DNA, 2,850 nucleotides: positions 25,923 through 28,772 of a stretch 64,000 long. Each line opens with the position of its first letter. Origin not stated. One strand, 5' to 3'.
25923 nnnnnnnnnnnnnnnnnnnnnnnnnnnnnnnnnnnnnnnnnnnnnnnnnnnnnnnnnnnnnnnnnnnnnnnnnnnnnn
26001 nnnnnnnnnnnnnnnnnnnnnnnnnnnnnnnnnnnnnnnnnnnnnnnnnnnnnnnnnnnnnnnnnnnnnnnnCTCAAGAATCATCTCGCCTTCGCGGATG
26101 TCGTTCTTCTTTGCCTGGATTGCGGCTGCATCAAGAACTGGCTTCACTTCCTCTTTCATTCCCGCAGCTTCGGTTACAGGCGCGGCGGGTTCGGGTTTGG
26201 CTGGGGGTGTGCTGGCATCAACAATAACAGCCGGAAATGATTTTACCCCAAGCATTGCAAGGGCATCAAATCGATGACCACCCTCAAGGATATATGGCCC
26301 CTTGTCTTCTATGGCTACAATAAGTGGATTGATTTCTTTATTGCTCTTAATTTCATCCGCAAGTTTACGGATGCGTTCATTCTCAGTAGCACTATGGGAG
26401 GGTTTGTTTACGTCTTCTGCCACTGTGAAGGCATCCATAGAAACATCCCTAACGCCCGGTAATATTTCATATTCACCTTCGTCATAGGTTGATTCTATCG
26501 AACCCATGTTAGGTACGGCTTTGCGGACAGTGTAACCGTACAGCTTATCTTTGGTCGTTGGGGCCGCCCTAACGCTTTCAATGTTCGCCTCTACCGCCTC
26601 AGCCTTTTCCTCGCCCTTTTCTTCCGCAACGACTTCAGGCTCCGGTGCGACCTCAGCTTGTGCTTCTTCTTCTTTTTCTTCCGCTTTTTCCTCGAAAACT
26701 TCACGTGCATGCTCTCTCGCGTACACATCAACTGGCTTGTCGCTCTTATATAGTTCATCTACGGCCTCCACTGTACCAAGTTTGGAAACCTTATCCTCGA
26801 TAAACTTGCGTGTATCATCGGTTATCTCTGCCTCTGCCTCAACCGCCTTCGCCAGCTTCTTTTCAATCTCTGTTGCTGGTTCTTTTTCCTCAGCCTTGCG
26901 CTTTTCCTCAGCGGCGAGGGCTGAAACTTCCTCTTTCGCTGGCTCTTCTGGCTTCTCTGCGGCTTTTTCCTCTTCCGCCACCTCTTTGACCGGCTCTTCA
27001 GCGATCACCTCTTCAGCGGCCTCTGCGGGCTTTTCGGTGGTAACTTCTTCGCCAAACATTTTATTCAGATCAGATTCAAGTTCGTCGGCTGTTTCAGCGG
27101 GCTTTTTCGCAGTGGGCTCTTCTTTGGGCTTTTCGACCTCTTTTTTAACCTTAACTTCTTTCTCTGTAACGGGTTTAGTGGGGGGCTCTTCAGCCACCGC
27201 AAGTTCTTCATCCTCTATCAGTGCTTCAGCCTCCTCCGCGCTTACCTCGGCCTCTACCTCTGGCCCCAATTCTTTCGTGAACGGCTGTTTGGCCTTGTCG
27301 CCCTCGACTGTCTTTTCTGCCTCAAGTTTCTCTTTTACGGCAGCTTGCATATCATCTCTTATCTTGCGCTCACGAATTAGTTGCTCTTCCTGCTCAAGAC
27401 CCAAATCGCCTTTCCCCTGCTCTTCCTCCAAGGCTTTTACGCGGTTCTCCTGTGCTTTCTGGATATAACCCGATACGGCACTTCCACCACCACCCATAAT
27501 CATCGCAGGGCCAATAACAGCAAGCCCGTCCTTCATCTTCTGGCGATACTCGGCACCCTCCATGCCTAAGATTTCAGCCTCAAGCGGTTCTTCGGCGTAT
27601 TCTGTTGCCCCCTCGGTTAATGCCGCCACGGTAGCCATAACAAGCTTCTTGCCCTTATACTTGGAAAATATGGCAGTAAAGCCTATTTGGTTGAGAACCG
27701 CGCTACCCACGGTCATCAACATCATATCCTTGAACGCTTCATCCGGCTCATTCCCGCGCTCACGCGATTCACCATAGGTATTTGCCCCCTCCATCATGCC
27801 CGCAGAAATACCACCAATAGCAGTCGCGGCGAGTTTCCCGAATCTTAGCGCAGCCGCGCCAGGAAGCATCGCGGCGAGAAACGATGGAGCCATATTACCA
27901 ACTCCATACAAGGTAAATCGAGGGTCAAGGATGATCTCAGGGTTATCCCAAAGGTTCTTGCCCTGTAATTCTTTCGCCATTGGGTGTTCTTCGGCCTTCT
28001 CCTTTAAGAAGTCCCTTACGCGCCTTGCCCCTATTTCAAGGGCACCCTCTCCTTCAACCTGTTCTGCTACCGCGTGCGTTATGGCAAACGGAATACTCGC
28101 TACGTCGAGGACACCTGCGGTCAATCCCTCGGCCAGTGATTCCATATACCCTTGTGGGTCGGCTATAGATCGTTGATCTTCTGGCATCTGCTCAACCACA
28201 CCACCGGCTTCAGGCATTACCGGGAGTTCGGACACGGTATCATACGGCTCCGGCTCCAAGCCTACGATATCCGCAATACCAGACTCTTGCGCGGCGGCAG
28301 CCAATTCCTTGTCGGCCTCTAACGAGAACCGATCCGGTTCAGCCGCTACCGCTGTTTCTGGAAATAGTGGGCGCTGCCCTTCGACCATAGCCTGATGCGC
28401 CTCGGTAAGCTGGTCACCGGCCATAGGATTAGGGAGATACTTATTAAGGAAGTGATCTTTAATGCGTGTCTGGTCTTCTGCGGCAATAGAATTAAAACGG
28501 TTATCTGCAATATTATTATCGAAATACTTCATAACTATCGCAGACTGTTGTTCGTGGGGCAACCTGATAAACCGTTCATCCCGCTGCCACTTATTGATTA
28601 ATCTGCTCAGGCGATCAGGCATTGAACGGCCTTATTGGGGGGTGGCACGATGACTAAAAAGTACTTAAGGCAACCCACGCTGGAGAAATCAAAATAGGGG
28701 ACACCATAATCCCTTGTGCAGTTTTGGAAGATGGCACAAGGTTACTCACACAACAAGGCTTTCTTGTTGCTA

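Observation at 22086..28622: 2178-aa protein with an embedded ParB-like nuclease domain in the slot of an ejected internal-virion protein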

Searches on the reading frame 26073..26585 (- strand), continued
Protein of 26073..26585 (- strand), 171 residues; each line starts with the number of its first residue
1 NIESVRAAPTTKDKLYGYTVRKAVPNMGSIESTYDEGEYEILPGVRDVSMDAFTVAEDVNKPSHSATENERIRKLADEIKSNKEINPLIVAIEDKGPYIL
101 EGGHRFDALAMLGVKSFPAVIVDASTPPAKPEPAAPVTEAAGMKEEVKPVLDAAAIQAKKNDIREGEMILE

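Call 94: search_dna_similar(query=window:26133-26555:-, collection=phages, mode=protein, max_rows=30, max_evalue=0.001, rows=spread)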
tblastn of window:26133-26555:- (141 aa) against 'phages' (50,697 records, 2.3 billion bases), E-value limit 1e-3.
Records with a match: 1; places in all: 1; records where one place covers at least 80% of the query: 0.
Best place of each record, by identity: <60% 1.
By first word of the organism name: Bacteriophage 1.
By host as written in the record: - 1.
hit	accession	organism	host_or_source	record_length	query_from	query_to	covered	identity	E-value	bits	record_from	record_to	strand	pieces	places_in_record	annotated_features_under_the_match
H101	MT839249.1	Bacteriophage sp.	human fecal samples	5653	50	134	60%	34.0%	5e-4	44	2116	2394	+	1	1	record has no annotation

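Call 105: find_related_loci(query=A1, collection=viral_contigs, flank=10000)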
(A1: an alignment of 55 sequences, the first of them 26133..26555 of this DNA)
Query A1 (141 aa) in viral_contigs; peptide patterns used: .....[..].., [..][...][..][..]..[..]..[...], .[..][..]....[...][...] (x = any residue, [..] = any of these).
156 stretches matched a pattern; 85 encode a relative of the query (tblastn E <= 1e-3); the best 80 are kept; 80 distinct loci.
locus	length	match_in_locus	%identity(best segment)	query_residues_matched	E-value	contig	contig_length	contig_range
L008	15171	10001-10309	53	7-120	1e-33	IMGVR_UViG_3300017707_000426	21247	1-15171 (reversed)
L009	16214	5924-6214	53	7-112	7e-31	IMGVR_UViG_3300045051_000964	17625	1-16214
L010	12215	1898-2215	51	3-112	1e-30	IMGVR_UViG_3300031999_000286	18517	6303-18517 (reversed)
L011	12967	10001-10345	51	10-128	1e-29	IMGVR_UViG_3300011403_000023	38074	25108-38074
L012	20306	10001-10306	53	3-112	2e-29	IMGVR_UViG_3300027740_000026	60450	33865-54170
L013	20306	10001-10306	53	3-112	2e-29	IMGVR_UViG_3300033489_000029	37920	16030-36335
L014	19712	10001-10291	49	7-112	3e-29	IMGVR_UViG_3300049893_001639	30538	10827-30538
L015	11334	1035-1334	53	7-112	6e-29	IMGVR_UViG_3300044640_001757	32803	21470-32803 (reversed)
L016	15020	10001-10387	46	2-133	6e-29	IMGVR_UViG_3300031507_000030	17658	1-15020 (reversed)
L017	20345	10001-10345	49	1-118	1e-28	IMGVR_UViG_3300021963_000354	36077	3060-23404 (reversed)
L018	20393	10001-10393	45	3-138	1e-28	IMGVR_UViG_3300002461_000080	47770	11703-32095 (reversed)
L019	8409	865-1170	54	7-113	3e-28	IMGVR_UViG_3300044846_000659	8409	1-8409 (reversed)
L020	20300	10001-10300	50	2-112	8e-28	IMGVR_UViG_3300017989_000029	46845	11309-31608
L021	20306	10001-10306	49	7-112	1e-27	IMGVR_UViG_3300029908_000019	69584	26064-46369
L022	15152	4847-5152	52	7-113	4e-27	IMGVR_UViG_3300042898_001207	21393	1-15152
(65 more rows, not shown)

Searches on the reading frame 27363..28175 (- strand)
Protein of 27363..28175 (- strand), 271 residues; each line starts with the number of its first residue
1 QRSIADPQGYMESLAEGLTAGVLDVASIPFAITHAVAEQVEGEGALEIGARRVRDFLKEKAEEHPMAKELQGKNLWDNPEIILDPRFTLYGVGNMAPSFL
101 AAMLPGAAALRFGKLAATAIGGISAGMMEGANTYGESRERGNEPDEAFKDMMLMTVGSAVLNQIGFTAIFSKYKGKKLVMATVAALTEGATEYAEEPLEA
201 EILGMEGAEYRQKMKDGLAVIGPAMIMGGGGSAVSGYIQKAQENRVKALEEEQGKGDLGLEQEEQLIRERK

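Call 11: search_protein_families(library=pfam, proteins=[window:27363-28175:-], max_evalue=10)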
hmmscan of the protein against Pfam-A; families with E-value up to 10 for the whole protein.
window:27363-28175:- (271 aa): 0 families

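Call 93: search_dna_similar(query=window:27423-28175:-, collection=phages, mode=protein, max_rows=25, max_evalue=0.001, rows=spread)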
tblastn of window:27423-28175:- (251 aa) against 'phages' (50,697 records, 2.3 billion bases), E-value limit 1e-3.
No match.

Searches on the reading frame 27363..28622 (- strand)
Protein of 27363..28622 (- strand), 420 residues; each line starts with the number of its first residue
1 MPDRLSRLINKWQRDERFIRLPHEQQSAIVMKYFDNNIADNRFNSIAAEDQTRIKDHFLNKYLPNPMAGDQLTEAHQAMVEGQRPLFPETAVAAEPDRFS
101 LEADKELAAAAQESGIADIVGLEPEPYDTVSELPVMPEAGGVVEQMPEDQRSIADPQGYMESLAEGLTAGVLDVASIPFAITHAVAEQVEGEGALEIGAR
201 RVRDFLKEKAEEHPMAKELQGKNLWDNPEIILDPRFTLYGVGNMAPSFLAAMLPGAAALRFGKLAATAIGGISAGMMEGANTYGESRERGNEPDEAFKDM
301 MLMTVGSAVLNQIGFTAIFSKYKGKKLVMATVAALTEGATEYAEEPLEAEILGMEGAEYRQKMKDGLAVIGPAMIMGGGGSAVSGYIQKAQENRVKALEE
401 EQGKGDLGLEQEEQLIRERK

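Call 103: search_solved_structures(query=window:27363-28622:-, max_evalue=5)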
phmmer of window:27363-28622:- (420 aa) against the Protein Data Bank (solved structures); distinct sequences matched with E-value up to 5: 2.
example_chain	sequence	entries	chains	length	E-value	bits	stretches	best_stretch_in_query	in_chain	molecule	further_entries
3gzg_A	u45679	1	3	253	0.091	14.9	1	175-313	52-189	Molybdate-binding periplasmic protein; permease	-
2h5y_A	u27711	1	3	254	0.17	14.1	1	175-313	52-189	Molybdate-binding periplasmic protein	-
